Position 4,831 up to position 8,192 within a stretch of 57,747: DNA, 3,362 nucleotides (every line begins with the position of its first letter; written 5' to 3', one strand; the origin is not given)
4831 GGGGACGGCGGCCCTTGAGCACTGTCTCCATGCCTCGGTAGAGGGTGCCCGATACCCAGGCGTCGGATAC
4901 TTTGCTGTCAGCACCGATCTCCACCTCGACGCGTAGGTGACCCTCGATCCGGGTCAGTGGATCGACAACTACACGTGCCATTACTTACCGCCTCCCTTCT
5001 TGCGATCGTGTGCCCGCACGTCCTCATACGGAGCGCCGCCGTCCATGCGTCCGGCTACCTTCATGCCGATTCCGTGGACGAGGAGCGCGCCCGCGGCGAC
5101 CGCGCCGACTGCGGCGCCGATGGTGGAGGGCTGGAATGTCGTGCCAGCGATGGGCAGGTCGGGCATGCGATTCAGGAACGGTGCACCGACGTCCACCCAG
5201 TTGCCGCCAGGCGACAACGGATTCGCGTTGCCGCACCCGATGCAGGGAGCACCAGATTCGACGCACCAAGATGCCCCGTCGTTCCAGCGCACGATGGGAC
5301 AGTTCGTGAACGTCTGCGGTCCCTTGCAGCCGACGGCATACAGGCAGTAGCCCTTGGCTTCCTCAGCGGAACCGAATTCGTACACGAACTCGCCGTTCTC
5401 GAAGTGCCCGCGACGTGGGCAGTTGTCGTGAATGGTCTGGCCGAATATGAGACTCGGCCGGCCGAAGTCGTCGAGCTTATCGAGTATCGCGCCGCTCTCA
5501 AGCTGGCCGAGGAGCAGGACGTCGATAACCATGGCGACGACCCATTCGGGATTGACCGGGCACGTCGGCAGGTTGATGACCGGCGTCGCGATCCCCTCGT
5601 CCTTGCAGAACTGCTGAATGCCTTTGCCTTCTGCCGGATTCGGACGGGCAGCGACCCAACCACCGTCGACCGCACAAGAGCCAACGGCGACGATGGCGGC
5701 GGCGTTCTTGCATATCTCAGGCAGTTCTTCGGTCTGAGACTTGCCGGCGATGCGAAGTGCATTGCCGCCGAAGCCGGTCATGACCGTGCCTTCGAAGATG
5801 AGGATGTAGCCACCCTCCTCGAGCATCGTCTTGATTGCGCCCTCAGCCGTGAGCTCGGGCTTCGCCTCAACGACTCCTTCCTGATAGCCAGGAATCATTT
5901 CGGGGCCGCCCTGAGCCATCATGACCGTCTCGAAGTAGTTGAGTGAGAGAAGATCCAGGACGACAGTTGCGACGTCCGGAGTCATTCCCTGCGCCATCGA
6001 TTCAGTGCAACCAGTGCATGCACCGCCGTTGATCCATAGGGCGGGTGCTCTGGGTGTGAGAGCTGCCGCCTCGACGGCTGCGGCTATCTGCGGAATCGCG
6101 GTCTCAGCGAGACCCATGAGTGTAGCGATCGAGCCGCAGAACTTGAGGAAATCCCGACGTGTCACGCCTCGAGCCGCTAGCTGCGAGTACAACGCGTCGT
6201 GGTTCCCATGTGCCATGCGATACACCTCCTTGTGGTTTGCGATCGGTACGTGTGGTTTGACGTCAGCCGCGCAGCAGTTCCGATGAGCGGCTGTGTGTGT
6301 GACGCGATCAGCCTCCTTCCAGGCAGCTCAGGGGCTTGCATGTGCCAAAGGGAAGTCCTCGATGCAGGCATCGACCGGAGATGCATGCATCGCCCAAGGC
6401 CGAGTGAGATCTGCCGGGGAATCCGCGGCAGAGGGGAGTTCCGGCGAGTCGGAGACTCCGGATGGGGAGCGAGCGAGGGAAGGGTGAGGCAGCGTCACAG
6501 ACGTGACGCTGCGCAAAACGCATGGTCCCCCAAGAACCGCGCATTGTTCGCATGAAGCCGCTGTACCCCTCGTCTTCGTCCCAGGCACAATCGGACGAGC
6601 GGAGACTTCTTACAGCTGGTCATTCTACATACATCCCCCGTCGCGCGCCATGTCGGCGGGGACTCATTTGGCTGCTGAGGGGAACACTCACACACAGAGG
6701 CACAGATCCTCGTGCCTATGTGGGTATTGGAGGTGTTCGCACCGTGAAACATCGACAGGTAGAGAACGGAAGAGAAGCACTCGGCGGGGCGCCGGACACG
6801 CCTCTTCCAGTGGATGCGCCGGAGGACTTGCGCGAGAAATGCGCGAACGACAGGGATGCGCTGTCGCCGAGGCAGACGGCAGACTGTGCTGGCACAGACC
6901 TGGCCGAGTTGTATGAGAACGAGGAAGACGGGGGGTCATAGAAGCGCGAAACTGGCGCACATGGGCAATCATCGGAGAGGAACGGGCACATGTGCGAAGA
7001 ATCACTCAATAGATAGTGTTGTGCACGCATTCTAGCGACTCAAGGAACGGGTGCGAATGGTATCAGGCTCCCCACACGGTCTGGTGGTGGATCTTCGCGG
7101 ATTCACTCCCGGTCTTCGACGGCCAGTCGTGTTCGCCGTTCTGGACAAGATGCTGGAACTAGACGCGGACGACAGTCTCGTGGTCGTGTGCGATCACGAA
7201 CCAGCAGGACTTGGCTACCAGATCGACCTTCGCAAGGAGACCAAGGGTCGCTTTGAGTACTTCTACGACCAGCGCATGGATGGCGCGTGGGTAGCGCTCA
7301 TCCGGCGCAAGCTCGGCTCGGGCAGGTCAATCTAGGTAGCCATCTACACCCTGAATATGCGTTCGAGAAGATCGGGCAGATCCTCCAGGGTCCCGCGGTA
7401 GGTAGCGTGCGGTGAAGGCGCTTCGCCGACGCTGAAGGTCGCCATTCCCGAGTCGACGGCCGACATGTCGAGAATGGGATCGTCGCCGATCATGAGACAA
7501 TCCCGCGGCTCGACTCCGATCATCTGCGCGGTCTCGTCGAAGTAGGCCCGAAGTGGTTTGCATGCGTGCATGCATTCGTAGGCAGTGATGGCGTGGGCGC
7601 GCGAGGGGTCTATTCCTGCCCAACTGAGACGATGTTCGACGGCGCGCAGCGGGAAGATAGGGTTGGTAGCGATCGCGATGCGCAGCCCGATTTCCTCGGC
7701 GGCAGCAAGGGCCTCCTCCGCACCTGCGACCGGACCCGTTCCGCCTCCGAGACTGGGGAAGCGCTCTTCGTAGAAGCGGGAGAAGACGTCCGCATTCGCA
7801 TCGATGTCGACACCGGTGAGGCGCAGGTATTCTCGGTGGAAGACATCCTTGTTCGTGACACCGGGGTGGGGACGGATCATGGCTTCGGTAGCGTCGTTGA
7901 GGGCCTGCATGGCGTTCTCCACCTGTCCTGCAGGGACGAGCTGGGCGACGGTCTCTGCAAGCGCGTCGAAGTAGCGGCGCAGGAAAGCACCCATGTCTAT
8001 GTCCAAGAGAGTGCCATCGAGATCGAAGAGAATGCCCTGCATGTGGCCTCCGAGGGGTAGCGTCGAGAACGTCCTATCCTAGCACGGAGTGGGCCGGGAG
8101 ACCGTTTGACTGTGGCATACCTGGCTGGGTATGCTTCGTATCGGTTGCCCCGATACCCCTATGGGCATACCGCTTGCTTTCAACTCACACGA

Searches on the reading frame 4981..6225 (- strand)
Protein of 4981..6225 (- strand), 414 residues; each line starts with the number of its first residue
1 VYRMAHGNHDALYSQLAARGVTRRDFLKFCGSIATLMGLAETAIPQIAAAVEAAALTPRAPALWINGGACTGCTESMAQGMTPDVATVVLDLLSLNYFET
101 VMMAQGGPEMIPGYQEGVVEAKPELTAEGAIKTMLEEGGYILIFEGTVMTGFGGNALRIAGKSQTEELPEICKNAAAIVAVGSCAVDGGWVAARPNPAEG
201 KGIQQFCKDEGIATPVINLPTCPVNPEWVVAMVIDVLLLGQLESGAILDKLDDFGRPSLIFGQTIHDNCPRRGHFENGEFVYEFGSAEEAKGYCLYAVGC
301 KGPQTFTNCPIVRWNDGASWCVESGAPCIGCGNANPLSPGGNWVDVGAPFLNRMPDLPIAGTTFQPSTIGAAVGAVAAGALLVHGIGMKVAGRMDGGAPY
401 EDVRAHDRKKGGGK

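Call 10: search_protein_families(library=pfam, proteins=[window:4981-6225:-])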
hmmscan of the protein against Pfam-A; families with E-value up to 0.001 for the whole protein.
window:4981-6225:- (414 aa): 2 families
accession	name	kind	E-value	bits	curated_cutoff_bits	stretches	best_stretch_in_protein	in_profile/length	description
PF14720.11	NiFe_hyd_SSU_C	-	2.5e-28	98.7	27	1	261-334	1-70/80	NiFe/NiFeSe hydrogenase small subunit C-terminal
PF01058.29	Oxidored_q6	-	4.1e-24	85.2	27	1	70-234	1-126/128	NADH ubiquinone oxidoreductase, 20 Kd subunit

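Call 74: search_protein_families(library=ncbifam, proteins=[window:4981-6225:-], max_evalue=0.00001)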
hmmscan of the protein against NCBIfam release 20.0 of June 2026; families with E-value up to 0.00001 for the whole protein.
window:4981-6225:- (414 aa): 4 families
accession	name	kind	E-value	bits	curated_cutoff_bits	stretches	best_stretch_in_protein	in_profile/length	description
TIGR00391.1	hydA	subfamily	2e-84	283.8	179.5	1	8-392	2-355/365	hydrogenase small subunit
NF045520.1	H2_NiFeSe_small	exception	4.7e-65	220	470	1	21-334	2-302/314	NiFeSe hydrogenase small subunit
NF007779.0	PRK10468.1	equivalog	2.7e-61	207.6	659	1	16-333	8-297/372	hydrogenase 2 small subunit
TIGR03294.1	FrhG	equivalog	7.8e-06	25.8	245.5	0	163-243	66-146/228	coenzyme F420 hydrogenase subunit gamma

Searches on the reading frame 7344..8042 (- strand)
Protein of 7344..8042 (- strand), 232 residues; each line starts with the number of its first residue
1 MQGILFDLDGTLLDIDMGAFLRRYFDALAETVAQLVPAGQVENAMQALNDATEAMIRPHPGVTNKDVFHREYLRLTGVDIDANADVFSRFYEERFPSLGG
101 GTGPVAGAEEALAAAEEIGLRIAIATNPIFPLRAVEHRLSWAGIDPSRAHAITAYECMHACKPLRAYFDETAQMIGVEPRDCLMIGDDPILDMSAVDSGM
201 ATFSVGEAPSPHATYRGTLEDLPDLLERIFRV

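Call 10: search_protein_families(library=pfam, proteins=[window:7344-8042:-])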
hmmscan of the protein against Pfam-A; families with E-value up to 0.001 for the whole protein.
window:7344-8042:- (232 aa): 5 families
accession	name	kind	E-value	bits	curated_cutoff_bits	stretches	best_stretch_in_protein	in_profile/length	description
PF00702.32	Hydrolase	-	1.9e-15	58.2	26.4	1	2-195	2-186/191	haloacid dehalogenase-like hydrolase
PF13419.12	HAD_2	-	2.2e-09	38.1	23.8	1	4-201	1-174/178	Haloacid dehalogenase-like hydrolase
PF13344.12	Hydrolase_6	-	2.9e-05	24.5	27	0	101-162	12-74/101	Haloacid dehalogenase-like hydrolase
PF13242.12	Hydrolase_like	-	5e-05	23.6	22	1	162-202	4-45/75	HAD-hyrolase-like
PF12710.13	HAD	-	0.00023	22.1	27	1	4-126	1-108/189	haloacid dehalogenase-like hydrolase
